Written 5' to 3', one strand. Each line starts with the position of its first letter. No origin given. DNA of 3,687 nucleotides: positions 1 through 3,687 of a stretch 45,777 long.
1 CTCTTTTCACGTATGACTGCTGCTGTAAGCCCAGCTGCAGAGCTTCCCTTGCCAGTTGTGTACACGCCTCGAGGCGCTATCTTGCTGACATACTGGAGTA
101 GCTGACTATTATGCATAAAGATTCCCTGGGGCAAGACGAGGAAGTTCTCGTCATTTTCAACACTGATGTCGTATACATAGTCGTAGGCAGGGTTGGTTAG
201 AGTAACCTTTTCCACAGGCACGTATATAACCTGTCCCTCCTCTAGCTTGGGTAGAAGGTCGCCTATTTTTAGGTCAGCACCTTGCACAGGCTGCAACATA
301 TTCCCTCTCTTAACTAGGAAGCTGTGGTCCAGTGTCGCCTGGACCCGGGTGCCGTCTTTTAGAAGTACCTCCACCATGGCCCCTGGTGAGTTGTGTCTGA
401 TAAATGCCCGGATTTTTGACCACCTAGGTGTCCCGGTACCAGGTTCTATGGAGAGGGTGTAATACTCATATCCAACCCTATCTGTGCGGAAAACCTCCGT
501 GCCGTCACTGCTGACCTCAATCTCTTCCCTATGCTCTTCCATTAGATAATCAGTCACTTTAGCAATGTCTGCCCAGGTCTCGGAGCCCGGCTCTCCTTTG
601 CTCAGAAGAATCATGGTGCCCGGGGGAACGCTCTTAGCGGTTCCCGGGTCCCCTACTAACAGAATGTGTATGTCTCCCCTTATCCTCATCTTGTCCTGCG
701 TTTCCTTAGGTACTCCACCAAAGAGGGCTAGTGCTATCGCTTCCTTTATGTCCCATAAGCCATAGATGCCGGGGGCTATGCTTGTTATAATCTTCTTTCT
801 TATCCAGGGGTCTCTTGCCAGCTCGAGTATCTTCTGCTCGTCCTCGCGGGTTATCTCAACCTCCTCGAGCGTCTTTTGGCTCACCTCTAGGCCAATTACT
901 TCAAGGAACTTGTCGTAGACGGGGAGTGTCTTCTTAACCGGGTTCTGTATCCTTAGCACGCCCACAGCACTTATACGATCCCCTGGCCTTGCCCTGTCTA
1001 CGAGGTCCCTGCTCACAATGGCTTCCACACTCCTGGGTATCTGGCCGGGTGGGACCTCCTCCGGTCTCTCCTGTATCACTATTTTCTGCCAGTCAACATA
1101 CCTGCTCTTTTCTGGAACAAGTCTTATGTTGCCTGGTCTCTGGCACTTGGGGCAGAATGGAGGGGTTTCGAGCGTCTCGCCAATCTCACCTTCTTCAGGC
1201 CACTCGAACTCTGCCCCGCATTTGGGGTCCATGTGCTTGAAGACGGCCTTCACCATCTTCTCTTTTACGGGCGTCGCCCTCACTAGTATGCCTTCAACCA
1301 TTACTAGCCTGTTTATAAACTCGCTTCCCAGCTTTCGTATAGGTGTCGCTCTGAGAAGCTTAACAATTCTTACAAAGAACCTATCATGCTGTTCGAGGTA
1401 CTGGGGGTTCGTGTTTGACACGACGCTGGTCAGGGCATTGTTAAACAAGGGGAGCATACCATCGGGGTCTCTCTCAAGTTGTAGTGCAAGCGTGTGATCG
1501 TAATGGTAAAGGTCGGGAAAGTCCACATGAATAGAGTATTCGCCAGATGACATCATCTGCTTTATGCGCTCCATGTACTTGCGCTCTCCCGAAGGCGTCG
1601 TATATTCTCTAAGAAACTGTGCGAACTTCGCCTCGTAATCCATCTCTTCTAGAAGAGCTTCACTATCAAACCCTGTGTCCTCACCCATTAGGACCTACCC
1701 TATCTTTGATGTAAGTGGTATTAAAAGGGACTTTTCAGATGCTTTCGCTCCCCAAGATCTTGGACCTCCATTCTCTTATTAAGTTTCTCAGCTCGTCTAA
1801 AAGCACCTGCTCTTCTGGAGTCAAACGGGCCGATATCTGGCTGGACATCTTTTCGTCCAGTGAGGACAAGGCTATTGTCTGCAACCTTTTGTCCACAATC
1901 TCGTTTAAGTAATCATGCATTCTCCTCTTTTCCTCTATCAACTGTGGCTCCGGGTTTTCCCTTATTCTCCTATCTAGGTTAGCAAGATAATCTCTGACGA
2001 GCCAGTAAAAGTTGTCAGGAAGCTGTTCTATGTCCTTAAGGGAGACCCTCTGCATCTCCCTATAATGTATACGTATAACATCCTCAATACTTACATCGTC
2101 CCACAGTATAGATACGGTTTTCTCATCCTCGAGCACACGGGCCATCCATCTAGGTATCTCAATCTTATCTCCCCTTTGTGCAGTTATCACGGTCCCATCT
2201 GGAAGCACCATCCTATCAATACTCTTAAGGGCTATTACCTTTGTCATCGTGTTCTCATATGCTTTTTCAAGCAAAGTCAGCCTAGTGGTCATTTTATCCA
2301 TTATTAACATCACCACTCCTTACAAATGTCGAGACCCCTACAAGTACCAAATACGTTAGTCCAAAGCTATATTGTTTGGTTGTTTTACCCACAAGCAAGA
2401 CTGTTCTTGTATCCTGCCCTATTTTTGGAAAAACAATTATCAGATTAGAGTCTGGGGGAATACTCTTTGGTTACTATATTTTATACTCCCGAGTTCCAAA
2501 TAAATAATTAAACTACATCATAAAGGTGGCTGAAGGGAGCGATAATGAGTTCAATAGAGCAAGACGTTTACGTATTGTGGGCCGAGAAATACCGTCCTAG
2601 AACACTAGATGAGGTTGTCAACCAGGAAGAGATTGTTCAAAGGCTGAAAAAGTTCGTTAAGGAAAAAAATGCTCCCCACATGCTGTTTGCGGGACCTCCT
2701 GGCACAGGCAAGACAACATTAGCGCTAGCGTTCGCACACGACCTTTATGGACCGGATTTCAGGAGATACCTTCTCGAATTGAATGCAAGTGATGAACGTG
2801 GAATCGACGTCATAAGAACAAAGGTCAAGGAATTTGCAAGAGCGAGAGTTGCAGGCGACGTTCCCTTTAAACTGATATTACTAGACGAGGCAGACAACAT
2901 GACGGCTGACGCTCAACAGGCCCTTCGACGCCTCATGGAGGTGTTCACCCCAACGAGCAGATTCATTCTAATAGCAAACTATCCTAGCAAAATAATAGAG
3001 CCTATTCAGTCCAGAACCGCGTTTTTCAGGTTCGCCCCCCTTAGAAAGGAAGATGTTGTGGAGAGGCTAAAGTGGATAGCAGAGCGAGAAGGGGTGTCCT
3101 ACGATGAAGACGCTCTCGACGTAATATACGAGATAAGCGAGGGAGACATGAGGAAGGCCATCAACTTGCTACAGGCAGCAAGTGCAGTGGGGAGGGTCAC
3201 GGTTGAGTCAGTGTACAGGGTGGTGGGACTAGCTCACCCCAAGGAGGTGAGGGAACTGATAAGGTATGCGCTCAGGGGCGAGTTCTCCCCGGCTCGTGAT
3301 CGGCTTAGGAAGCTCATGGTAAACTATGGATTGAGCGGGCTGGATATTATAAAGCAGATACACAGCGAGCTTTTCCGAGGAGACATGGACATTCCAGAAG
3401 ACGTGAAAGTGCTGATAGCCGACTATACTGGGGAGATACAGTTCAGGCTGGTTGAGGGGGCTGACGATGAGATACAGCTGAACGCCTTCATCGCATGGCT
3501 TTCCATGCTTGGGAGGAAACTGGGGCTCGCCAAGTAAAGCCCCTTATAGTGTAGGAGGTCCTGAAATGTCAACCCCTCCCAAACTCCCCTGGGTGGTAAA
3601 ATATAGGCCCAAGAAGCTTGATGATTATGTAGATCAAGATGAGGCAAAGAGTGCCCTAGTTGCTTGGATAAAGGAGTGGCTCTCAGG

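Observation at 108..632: In-frame 175-aa mini-intein splits the MCM Walker-A P-loop, in a gene the ORF track does not show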

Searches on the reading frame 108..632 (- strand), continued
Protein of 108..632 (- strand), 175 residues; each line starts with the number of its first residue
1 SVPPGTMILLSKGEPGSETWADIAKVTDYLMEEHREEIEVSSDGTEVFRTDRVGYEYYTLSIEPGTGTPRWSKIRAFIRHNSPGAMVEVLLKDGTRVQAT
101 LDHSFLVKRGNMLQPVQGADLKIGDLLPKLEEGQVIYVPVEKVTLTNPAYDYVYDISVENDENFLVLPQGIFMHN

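Call 61: find_related_loci(query=window:108-632:-, collection=viral_contigs, flank=2000)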
Query window:108-632:- (175 aa) in viral_contigs; peptide patterns used: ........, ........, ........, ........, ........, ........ (x = any residue, [..] = any of these).
6 stretches matched a pattern, but none encodes a relative of the query by tblastn (E <= 1e-3).

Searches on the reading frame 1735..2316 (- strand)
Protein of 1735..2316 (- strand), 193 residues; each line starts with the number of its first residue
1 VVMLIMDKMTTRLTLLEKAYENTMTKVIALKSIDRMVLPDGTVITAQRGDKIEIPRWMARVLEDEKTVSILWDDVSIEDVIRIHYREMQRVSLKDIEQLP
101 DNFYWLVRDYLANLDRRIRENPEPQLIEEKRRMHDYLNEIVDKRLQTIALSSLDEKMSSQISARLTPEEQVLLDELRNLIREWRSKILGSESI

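Call 39: search_protein_families(library=pfam, proteins=[window:1735-2316:-], max_evalue=0.01)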
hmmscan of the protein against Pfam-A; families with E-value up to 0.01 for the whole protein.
window:1735-2316:- (193 aa): 2 families
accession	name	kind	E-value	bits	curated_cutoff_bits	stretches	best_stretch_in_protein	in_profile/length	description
PF05916.17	Sld5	-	3.3e-05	24.5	22.3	1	87-187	13-101/102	GINS complex protein helical bundle domain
PF25005.1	PSF2_N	-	0.0021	18.5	27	1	21-70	10-59/60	PSF2 N-terminal domain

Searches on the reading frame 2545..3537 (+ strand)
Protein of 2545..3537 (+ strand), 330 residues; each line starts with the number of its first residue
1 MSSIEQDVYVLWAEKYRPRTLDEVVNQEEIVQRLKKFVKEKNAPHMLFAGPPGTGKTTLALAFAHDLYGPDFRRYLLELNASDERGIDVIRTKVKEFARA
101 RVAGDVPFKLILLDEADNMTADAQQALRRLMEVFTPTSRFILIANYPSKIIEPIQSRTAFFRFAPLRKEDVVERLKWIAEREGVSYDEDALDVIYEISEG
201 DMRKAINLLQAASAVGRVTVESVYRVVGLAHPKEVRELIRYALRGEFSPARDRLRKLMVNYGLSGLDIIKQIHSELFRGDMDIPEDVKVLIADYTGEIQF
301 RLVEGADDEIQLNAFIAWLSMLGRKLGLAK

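Call 10: find_encoding_contigs(protein=window:2545-3537:+, flank=10000, max_places=6)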
Protein window:2545-3537:+ (330 aa): 5 contigs read that carry it; 5 places shown.
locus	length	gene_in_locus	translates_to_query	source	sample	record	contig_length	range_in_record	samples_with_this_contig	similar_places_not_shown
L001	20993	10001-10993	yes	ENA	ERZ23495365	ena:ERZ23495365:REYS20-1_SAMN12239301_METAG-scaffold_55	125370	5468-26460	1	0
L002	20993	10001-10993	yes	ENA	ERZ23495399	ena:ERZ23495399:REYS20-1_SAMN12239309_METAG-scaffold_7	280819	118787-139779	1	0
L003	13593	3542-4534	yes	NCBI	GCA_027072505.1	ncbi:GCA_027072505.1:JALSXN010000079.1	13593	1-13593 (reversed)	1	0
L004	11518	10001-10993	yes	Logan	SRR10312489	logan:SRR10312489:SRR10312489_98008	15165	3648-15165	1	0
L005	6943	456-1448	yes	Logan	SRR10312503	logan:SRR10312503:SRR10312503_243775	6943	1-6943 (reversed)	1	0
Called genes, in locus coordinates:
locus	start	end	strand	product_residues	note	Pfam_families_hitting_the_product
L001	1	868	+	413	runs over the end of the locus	PF00004:AAA (weak), PF13401:AAA_22, PF22703:Cdc6_lid, PF09079:WHD_Cdc6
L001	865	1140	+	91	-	PF01022:HTH_5 (weak), PF14947:HTH_45 (faint)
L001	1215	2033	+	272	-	PF06745:ATPase, PF13481:AAA_25 (weak), PF23442:DUF7125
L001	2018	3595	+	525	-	PF04055:Radical_SAM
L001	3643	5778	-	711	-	PF04851:ResIII, PF00270:DEAD, PF22527:DEXQc_Suv3 (faint), PF00271:Helicase_C, PF21280:Helicase_dom4_arc, PF10391:DNA_pol_lambd_f (weak), PF12826:HHH_2 (weak), PF14520:HHH_5, +2 more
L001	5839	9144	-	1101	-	PF14551:MCM_N, PF17207:MCM_OB, PF00493:MCM, PF14890:Intein_splicing, PF00493:MCM, PF14890:Intein_splicing, PF00493:MCM, PF17855:MCM_lid, +1 more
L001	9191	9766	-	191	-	-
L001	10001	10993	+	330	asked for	PF13173:AAA_14 (faint), PF05496:RuvB_N (weak), PF13401:AAA_22 (faint), PF00004:AAA, PF13177:DNA_pol3_delta2 (weak), PF21960:RCF1-5-like_lid (weak), PF25361:AAA_lid_RFC1 (weak), PF08542:Rep_fac_C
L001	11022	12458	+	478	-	PF05496:RuvB_N, PF05673:DUF815 (weak), PF01695:IstB_IS21 (weak), PF13401:AAA_22 (faint), PF13191:AAA_16 (faint), PF00004:AAA, PF07728:AAA_5 (faint)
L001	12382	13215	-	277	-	PF01416:PseudoU_synth_1 (faint)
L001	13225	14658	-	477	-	PF00361:Proton_antipo_M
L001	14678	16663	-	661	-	PF00662:Proton_antipo_N, PF00361:Proton_antipo_M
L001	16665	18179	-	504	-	PF00361:Proton_antipo_M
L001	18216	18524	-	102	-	PF00420:Oxidored_q2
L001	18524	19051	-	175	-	PF00499:Oxidored_q3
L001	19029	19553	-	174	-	PF00037:Fer4 (weak), PF12797:Fer4_2 (weak), PF12837:Fer4_6 (weak), PF13237:Fer4_10, PF14697:Fer4_21, PF12838:Fer4_7, PF13187:Fer4_9, PF00037:Fer4, +5 more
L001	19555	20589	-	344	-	PF00146:NADHdh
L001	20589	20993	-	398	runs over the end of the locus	PF00346:Complex1_49kDa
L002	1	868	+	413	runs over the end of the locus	PF00004:AAA (weak), PF13401:AAA_22, PF22703:Cdc6_lid, PF09079:WHD_Cdc6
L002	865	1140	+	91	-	PF01022:HTH_5 (weak), PF14947:HTH_45 (faint)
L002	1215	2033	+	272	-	PF06745:ATPase, PF13481:AAA_25 (weak), PF23442:DUF7125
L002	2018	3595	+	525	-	PF04055:Radical_SAM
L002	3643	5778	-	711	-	PF04851:ResIII, PF00270:DEAD, PF22527:DEXQc_Suv3 (weak), PF00271:Helicase_C, PF21280:Helicase_dom4_arc, PF10391:DNA_pol_lambd_f (weak), PF12826:HHH_2 (weak), PF14520:HHH_5, +2 more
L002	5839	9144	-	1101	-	PF14551:MCM_N, PF17207:MCM_OB, PF00493:MCM, PF14890:Intein_splicing, PF00493:MCM, PF14890:Intein_splicing, PF00493:MCM, PF17855:MCM_lid, +1 more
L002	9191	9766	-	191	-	-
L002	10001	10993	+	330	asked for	PF13173:AAA_14 (faint), PF05496:RuvB_N (weak), PF13401:AAA_22 (faint), PF00004:AAA, PF13177:DNA_pol3_delta2 (weak), PF21960:RCF1-5-like_lid (weak), PF25361:AAA_lid_RFC1 (weak), PF08542:Rep_fac_C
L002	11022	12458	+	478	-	PF05496:RuvB_N, PF05673:DUF815 (weak), PF01695:IstB_IS21 (weak), PF13401:AAA_22 (faint), PF13191:AAA_16 (faint), PF00004:AAA, PF07728:AAA_5 (faint)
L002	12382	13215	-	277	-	PF01416:PseudoU_synth_1 (faint)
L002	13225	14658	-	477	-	PF00361:Proton_antipo_M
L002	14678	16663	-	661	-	PF00662:Proton_antipo_N, PF00361:Proton_antipo_M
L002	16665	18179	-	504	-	PF00361:Proton_antipo_M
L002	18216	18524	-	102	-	PF00420:Oxidored_q2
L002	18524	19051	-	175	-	PF00499:Oxidored_q3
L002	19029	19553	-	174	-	PF00037:Fer4 (weak), PF12797:Fer4_2 (weak), PF12837:Fer4_6 (weak), PF13237:Fer4_10, PF14697:Fer4_21, PF12838:Fer4_7, PF13187:Fer4_9, PF00037:Fer4, +5 more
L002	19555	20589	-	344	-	PF00146:NADHdh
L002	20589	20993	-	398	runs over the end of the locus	PF00346:Complex1_49kDa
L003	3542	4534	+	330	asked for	PF13173:AAA_14 (faint), PF05496:RuvB_N (weak), PF13401:AAA_22 (faint), PF00004:AAA, PF13177:DNA_pol3_delta2 (weak), PF21960:RCF1-5-like_lid (weak), PF25361:AAA_lid_RFC1 (weak), PF08542:Rep_fac_C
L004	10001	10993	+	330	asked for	PF13173:AAA_14 (faint), PF05496:RuvB_N (weak), PF13401:AAA_22 (faint), PF00004:AAA, PF13177:DNA_pol3_delta2 (weak), PF21960:RCF1-5-like_lid (weak), PF25361:AAA_lid_RFC1 (weak), PF08542:Rep_fac_C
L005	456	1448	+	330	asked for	PF13173:AAA_14 (faint), PF05496:RuvB_N (weak), PF13401:AAA_22 (faint), PF00004:AAA, PF13177:DNA_pol3_delta2 (weak), PF21960:RCF1-5-like_lid (weak), PF25361:AAA_lid_RFC1 (weak), PF08542:Rep_fac_C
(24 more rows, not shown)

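Call 28: list_cluster_members(proteins=[window:2545-3537:+, L002:5839-9141:-, L001:5839-9141:-])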
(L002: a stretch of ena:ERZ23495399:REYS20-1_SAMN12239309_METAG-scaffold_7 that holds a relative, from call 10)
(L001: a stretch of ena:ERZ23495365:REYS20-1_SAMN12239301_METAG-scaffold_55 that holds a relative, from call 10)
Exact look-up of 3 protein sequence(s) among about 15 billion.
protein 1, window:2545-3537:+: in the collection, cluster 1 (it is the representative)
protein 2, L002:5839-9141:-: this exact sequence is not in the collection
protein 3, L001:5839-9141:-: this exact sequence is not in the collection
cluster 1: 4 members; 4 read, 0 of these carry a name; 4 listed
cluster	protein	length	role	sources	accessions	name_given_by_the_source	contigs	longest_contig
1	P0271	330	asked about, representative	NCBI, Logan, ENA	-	-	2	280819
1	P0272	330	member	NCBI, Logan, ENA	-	-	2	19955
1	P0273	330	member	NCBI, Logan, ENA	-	-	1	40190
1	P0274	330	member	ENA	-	-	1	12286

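Call 39: search_protein_families(library=pfam, proteins=[L002:5839-9141:-], max_evalue=0.01)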
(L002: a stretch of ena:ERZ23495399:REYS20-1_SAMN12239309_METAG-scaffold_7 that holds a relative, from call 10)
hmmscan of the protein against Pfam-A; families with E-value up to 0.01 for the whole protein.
L002:5839-9141:- (1100 aa): 6 families
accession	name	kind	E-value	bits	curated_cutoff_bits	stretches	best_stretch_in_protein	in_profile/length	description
PF00493.29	MCM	-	1.7e-89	299.2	23.3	3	525-605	69-149/224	MCM P-loop domain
PF17207.9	MCM_OB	-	1.7e-34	118.7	24.8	1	116-246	2-124/126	MCM OB domain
PF17855.7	MCM_lid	-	5.4e-29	100.9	27.4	1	922-1004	1-85/87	MCM AAA-lid domain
PF14890.11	Intein_splicing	-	3.1e-27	95.7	35.8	2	656-833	29-155/155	Intein splicing domain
PF14551.11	MCM_N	-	1.9e-21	76.7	24.9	1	19-107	2-93/95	MCM N-terminal domain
PF21100.3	MCM_C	-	0.0016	18.7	27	1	1029-1095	1-61/64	MCM protein C-terminal winged helix-turn-helix domain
